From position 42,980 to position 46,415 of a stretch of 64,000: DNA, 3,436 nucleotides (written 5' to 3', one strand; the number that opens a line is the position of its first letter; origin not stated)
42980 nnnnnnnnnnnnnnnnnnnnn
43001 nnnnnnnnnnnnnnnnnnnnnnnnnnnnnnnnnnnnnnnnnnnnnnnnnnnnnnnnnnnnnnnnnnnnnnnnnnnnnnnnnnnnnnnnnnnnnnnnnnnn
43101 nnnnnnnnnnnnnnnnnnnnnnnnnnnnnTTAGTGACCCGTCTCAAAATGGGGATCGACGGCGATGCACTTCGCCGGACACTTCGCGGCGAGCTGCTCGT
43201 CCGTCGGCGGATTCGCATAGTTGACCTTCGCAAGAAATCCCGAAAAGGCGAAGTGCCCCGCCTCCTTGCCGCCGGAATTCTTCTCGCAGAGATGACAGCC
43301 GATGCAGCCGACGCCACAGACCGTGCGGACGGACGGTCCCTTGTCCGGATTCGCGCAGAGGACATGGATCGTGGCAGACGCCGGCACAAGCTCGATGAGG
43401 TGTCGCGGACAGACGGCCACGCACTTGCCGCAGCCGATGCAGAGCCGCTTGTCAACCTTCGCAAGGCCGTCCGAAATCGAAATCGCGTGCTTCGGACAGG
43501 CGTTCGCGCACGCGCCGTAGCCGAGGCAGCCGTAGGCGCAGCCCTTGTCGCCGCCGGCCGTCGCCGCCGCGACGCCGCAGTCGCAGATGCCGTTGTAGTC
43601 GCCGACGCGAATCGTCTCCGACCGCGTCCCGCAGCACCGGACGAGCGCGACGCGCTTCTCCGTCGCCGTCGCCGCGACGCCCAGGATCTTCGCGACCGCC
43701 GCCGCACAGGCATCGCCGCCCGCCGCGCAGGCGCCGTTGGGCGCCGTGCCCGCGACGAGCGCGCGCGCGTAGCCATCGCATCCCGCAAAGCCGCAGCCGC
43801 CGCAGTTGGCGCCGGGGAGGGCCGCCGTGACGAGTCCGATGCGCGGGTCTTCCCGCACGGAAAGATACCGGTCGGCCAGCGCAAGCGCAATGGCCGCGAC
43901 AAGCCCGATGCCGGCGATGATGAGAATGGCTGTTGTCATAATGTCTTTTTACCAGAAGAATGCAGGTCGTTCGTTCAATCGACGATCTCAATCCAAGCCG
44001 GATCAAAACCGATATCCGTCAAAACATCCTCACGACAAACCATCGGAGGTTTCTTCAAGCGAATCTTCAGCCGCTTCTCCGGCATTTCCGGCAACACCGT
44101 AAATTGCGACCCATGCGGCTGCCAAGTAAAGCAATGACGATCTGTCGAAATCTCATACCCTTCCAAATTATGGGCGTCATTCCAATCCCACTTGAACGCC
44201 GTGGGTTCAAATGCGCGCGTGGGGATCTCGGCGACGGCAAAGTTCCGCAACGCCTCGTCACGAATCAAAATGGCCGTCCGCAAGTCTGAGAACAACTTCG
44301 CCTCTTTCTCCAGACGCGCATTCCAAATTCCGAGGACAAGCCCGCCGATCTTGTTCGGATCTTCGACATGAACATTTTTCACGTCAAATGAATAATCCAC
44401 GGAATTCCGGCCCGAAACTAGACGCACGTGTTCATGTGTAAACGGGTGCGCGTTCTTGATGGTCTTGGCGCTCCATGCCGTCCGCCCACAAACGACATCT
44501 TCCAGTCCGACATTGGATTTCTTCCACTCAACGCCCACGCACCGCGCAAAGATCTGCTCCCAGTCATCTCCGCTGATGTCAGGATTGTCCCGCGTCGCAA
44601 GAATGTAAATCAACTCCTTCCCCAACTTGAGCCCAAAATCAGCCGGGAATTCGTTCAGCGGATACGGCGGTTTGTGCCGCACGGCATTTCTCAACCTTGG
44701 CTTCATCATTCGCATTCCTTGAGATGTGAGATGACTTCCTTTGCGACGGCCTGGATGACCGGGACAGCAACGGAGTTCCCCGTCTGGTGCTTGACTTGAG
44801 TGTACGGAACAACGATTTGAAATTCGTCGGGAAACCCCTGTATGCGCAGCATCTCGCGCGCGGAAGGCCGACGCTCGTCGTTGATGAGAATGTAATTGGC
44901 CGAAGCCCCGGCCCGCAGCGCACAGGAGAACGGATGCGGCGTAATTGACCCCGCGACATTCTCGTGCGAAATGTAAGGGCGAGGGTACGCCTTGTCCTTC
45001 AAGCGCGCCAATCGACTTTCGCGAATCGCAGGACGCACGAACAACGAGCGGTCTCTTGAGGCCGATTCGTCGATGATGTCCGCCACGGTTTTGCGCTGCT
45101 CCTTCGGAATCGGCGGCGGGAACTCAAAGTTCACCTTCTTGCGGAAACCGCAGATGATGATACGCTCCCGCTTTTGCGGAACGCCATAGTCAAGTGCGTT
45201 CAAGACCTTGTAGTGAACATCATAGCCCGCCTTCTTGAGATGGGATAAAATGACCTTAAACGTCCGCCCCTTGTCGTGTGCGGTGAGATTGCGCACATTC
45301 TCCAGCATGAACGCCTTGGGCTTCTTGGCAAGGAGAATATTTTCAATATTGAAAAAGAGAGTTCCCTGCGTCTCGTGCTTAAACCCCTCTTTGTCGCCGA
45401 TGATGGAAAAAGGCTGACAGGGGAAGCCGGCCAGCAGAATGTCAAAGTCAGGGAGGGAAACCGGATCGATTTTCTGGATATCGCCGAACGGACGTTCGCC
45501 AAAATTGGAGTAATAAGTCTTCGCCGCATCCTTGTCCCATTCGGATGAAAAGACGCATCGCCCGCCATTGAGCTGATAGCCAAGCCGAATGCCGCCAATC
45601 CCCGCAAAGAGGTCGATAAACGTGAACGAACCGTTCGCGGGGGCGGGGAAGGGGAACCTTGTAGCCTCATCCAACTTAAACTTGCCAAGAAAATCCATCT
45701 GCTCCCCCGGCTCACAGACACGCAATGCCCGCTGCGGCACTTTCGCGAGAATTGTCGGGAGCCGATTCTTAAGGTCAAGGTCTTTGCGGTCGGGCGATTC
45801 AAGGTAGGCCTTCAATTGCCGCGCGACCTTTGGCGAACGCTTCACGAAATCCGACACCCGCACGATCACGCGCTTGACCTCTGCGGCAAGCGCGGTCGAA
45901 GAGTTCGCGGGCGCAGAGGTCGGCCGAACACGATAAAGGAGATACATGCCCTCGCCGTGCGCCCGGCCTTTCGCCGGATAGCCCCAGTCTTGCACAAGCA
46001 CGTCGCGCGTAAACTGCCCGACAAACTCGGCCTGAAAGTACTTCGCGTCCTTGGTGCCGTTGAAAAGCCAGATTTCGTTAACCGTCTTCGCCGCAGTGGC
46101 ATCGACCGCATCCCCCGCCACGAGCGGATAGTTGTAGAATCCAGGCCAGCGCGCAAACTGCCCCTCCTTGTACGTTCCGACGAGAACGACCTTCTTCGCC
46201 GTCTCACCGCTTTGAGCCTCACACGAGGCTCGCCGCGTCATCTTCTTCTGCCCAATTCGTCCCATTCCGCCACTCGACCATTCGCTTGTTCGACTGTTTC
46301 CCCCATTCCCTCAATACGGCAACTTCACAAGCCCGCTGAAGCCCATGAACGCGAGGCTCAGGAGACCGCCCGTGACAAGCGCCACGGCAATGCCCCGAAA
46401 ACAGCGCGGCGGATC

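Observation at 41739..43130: Single-chain HipA-kinase/HTH gene spliced between rnfB and rnfC with overlapping stop/start codons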

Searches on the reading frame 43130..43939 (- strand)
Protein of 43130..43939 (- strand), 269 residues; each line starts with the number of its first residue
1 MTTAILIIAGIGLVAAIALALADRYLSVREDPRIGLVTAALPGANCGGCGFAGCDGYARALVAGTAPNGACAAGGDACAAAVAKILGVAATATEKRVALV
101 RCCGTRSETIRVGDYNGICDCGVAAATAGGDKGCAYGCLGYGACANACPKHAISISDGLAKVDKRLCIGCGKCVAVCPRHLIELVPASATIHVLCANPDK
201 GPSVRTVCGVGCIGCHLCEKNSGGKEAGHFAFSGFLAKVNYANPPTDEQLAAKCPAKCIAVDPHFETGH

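Call 4: search_protein_families(library=pfam, proteins=[window:43130-43939:-], max_evalue=0.01)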
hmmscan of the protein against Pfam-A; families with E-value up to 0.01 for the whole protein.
window:43130-43939:- (269 aa): 11 families
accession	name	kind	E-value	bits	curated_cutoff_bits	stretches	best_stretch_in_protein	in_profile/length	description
PF04060.18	FeS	-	6.1e-10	39.1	23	1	41-71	1-31/33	Putative Fe-S cluster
PF14697.11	Fer4_21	-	8.4e-08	32.7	35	1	138-183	8-58/59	4Fe-4S dicluster domain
PF25160.1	LdpA_Fe-S-bd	-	1.6e-07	31.4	27.6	1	144-184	9-45/49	LdpA Fe-S cluster-binding domain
PF00037.32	Fer4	-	2.1e-07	30.9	21.1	1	161-182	2-23/24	4Fe-4S binding domain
PF12837.12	Fer4_6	-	7e-07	29.3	25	1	160-182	2-24/24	4Fe-4S binding domain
PF13187.11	Fer4_9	-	8e-07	29.4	27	1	138-181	2-51/52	4Fe-4S dicluster domain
PF12838.12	Fer4_7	-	2.2e-06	28.5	27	1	167-220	2-46/52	4Fe-4S dicluster domain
PF13237.11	Fer4_10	-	1.6e-05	25.2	25.5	1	138-178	9-53/53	4Fe-4S dicluster domain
PF12797.12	Fer4_2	-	0.00027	21.1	24.5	1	162-178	5-21/22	4Fe-4S binding domain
PF13370.11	Fer4_13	-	0.005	17.9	24.5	1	162-180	1-19/58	4Fe-4S single cluster domain of Ferredoxin I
PF12800.12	Fer4_4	-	0.0085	16.8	24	1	167-178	4-15/17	4Fe-4S binding domain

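Call 5: search_protein_families(library=ncbifam, proteins=[window:43130-43939:-], max_evalue=0.01)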
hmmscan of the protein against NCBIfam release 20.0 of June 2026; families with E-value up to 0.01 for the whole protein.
window:43130-43939:- (269 aa): 59 families (the best 25 are shown)
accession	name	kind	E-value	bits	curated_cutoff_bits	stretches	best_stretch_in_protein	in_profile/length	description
NF005503.0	PRK07118.1-2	equivalog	2.1e-62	211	252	1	2-222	3-224/292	RnfABCDGE type electron transport complex subunit B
NF005505.0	PRK07118.1-4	equivalog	5e-58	196.6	378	1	3-260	9-263/265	Fe-S cluster domain-containing protein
NF041836.1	rnfB_Methano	equivalog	1.6e-56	191.7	445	1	3-260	9-263/265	Rnf electron transport complex subunit RnfB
NF005504.0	PRK07118.1-3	equivalog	9.5e-56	189.3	437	1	3-259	6-265/293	Fe-S cluster domain-containing protein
NF005506.0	PRK07118.1-5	equivalog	1.1e-38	133.2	388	1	7-240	12-243/279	Fe-S cluster domain-containing protein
TIGR01944.1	rnfB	subfamily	9.5e-20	70.9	68.7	2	2-155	5-162/190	RnfABCDGE type electron transport complex subunit B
NF003475.0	PRK05113.1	equivalog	1.1e-16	61.3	203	2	2-154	5-161/190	electron transport complex subunit RsxB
NF006446.0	PRK08764.1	equivalog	9.8e-12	44.9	220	2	39-96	14-71/139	Rnf electron transport complex subunit RnfB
NF043069.1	T4HPD_activ_SAM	equivalog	1.2e-08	34.6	425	1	138-194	53-109/299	trans-4-hydroxy-L-proline dehydratase activase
NF058577.1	FdxA_fam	equivalog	1.8e-08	34.4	65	1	138-178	9-49/52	4Fe-4S ferredoxin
NF005415.0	PRK06991.1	equivalog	6.8e-08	32.5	281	2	38-94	12-68/284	electron transport complex subunit RsxB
TIGR03294.1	FrhG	equivalog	8.6e-08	32.2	245.5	1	138-181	176-219/228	coenzyme F420 hydrogenase subunit gamma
TIGR04041.1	activase_YjjW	hypoth_equivalog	6.2e-07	29.1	250.2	1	138-180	43-85/276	YjjW family glycine radical enzyme activase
TIGR02700.1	flavo_MJ0208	hypoth_equivalog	1.6e-06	27.6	251.35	1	138-182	150-194/234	dihydromethanopterin reductase (acceptor)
TIGR02936.1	fdxN_nitrog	equivalog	2.1e-06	27.8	80.55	1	159-222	15-82/91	ferredoxin III, nif-specific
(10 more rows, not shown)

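Call 54: find_related_loci(query=window:43130-43939:-, collection=metagenome_contigs, flank=8000)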
Query window:43130-43939:- (269 aa) in metagenome_contigs; peptide patterns used: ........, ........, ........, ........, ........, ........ (x = any residue, [..] = any of these).
600 stretches matched a pattern (row limit reached: there are more); 522 encode a relative of the query (tblastn E <= 1e-3); the best 80 are kept; 80 distinct loci.
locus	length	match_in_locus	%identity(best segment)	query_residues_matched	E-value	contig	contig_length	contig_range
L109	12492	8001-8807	87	1-269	5e-140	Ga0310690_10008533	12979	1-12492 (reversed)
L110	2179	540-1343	80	1-268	6e-149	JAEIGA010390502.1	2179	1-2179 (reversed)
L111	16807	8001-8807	87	1-269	2e-137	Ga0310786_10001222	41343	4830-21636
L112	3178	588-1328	89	23-269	5e-141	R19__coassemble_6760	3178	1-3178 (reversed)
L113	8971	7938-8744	88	1-269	2e-134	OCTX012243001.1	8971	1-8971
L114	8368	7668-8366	88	23-255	2e-127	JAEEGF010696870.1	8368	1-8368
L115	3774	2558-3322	60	1-259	2e-94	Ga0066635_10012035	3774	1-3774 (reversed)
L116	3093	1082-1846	60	1-259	1e-92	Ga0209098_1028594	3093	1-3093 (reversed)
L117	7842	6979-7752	59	1-262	1e-86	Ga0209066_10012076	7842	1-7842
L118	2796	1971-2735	58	1-259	1e-85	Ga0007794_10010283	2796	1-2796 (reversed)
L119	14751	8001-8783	55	6-267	4e-82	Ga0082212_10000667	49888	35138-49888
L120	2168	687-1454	57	1-259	4e-84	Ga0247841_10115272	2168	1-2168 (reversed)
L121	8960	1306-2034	48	11-255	8e-66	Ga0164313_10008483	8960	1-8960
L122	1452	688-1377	50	24-255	6e-69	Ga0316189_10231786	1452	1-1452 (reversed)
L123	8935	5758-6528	42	1-259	1e-64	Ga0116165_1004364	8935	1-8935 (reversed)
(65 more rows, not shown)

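Call 59: search_protein_families(library=pfam, proteins=[L112:1377-2951:+, L111:8840-9757:+, L111:9841-11745:+, L111:11742-12746:+, L111:12783-15074:+, L109:8832-9761:+, L109:10138-11541:+], max_evalue=0.001)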
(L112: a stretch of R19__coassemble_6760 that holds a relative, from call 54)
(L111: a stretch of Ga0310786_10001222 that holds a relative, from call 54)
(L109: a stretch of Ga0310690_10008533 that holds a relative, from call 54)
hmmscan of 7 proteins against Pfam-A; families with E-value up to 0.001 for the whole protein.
L112:1377-2951:+ (524 aa): 5 families
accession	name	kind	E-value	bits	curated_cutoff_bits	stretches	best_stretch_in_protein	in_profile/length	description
PF14516.12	AAA_35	-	2.3e-07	30.4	27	1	39-261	35-240/331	AAA-like domain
PF13401.12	AAA_22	-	4.4e-06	27.5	27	1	36-189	6-128/130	AAA domain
PF24883.2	NPHP3_N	-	4.6e-05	24.1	24.8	1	35-163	22-151/164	Nephrocystin 3, N-terminal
PF13191.12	AAA_16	-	0.00051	21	32.6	0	35-147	24-142/167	AAA ATPase domain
PF13173.12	AAA_14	-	0.00097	19.6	27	0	37-89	4-54/129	AAA domain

L111:8840-9757:+ (305 aa): 1 family
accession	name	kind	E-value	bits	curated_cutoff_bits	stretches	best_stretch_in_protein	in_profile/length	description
PF12804.13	NTP_transf_3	-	0.0002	22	27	1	8-59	2-51/160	MobA-like NTP transferase domain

L111:9841-11745:+ (634 aa): 2 families
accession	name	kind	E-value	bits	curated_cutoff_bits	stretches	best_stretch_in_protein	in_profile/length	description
PF01411.24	tRNA-synt_2c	-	7.9e-137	457.5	30.3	1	8-500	1-453/552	tRNA synthetases class II (A)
PF07973.19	tRNA_SAD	-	1.2e-17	64.1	24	1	585-627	1-43/44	Threonyl and Alanyl tRNA synthetase second additional domain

L111:11742-12746:+ (334 aa): 0 families

L111:12783-15074:+ (763 aa): 6 families
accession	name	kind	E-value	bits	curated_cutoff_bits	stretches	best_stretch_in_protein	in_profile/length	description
PF00501.34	AMP-binding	-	1.6e-63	215.2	29.9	1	251-629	2-384/384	AMP-binding enzyme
PF13193.12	AMP-binding_C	-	1.8e-19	70.8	24.5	1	679-757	1-76/76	AMP-binding enzyme C-terminal domain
PF07883.17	Cupin_2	-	2.7e-10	40.2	27.2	1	136-190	14-68/70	Cupin domain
PF12844.13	HTH_19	-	2e-08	34.4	30.2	1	17-76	2-61/64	Helix-turn-helix domain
PF13560.12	HTH_31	-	1.1e-05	26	27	1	14-69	1-57/64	Helix-turn-helix domain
PF01381.28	HTH_3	-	0.00017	22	23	1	19-71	1-53/55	Helix-turn-helix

L109:8832-9761:+ (309 aa): 2 families
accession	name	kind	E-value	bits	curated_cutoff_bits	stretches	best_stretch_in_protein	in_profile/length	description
PF13483.12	Lactamase_B_3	-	0.00018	22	24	1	125-239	35-129/160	Beta-lactamase superfamily domain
PF12706.13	Lactamase_B_2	-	0.00052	20.1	27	0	122-241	26-162/200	Beta-lactamase superfamily domain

L109:10138-11541:+ (467 aa): 2 families
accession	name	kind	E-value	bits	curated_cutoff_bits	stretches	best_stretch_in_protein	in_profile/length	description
PF13635.12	DUF4143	-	6e-31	107.8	28.1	1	249-410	3-160/160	Domain of unknown function (DUF4143)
PF13173.12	AAA_14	-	1.6e-23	83.6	27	1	41-174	3-129/129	AAA domain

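Call 63: search_protein_families(library=padloc, proteins=[L112:1377-2951:+], max_evalue=0.0001)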
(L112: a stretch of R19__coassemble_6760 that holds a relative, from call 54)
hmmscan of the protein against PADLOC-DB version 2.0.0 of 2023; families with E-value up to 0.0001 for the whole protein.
L112:1377-2951:+ (524 aa): 0 families

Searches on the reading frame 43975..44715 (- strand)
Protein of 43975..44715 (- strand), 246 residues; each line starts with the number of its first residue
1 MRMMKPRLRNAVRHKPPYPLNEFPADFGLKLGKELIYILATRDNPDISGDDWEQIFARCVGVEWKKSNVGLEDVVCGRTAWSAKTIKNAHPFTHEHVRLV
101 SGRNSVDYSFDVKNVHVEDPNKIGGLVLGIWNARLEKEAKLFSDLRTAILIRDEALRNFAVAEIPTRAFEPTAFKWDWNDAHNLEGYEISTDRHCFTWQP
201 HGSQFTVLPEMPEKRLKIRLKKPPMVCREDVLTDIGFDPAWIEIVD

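Call 4: search_protein_families(library=pfam, proteins=[window:43975-44715:-], max_evalue=0.01)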
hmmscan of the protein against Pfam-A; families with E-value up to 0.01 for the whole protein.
window:43975-44715:- (246 aa): 0 families

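Call 5: search_protein_families(library=ncbifam, proteins=[window:43975-44715:-], max_evalue=0.01)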
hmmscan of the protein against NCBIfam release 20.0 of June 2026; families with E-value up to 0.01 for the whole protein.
window:43975-44715:- (246 aa): 0 families

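Call 6: search_protein_families(library=padloc, proteins=[window:43975-44715:-], max_evalue=0.01)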
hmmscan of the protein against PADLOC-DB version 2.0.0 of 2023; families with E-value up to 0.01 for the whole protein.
window:43975-44715:- (246 aa): 0 families

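Call 9: search_protein_families(library=phrogs, proteins=[window:43975-44715:-], max_evalue=0.01)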
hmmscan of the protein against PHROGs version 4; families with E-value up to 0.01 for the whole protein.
window:43975-44715:- (246 aa): 0 families

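Call 80: search_dna_similar(query=window:43975-44715:-, collection=plasmids, mode=protein, max_rows=8, max_evalue=0.001)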
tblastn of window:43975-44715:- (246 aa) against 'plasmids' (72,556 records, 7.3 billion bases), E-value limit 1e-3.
No match.

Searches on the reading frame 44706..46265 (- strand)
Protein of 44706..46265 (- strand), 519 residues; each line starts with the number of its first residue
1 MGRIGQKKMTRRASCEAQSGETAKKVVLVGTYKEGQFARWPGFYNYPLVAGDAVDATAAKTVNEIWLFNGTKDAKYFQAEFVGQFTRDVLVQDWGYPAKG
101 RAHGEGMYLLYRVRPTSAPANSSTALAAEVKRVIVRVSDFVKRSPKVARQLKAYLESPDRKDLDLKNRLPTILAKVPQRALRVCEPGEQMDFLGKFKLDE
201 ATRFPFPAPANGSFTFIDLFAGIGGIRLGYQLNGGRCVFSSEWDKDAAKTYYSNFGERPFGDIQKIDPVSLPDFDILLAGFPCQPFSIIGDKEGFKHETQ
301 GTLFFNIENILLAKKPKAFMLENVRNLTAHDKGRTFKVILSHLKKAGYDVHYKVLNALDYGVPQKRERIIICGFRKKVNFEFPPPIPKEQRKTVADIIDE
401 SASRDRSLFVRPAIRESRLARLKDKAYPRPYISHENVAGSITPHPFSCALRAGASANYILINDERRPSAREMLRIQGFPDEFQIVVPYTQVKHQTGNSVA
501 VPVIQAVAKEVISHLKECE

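Call 4: search_protein_families(library=pfam, proteins=[window:44706-46265:-], max_evalue=0.01)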
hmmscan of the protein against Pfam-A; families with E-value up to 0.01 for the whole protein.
window:44706-46265:- (519 aa): 1 family
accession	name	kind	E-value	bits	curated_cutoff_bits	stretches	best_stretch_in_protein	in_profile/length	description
PF00145.23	DNA_methylase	-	3.1e-89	300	22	1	214-512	1-323/324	C-5 cytosine-specific DNA methylase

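Call 5: search_protein_families(library=ncbifam, proteins=[window:44706-46265:-], max_evalue=0.01)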
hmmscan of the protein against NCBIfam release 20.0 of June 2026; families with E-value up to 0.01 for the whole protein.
window:44706-46265:- (519 aa): 2 families
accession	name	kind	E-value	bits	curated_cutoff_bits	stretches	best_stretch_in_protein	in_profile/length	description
TIGR00675.1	dcm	superfamily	2.4e-94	316.7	100.65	2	216-425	1-216/329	DNA (cytosine-5-)-methyltransferase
NF007772.0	PRK10458.1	subfamily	2.3e-55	188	710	3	270-380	166-292/472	DNA cytosine methylase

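Call 6: search_protein_families(library=padloc, proteins=[window:44706-46265:-], max_evalue=0.01)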
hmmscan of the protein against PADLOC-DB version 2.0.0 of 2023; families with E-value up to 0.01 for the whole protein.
window:44706-46265:- (519 aa): 60 families (the best 25 are shown)
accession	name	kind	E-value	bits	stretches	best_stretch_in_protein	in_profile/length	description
PDLC03272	MTase_II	-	3.1e-110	367.1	1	201-517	62-392/407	Type II methyltransferase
PDLC02653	DrmMII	-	1.6e-81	271.8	1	214-515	5-313/333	DrmMII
PDLC03361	MTase_II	-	1.2e-79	266.3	1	210-516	83-438/455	Type II methyltransferase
PDLC03242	MTase_II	-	2e-72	242.4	1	214-511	101-395/409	Type II methyltransferase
PDLC03716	oMTase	-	8.8e-71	236.8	2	215-381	40-211/349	orphan methyltransferase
PDLC03378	MTase_II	-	1e-68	230.2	1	214-517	3-332/344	Type II methyltransferase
PDLC03217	MTase_II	-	1.3e-62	210.2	2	213-375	384-545/703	Type II methyltransferase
PDLC03234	MTase_II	-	8.4e-54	181.2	2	213-399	4-200/375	Type II methyltransferase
PDLC00026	DruM2|DruM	-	5.2e-53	178.7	1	214-517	5-320/336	DNA cytosine methylase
PDLC03326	MTase_II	-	2.3e-48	163.4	2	216-396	7-198/412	Type II methyltransferase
PDLC03733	oMTase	-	2.9e-48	162.9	3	271-380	169-294/476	orphan methyltransferase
PDLC03269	MTase_II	-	3.5e-46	156.2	2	214-403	4-195/437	Type II methyltransferase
PDLC00027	DruM2|DruM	-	5.2e-45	152.4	2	214-394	12-193/361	DNA cytosine methylase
PDLC00034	DruM2|DruM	-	1.2e-43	147.3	2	211-376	5-188/457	DNA cytosine methylase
PDLC00033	DruM2|DruM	-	8.1e-43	145.1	2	212-381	20-197/368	DNA cytosine methylase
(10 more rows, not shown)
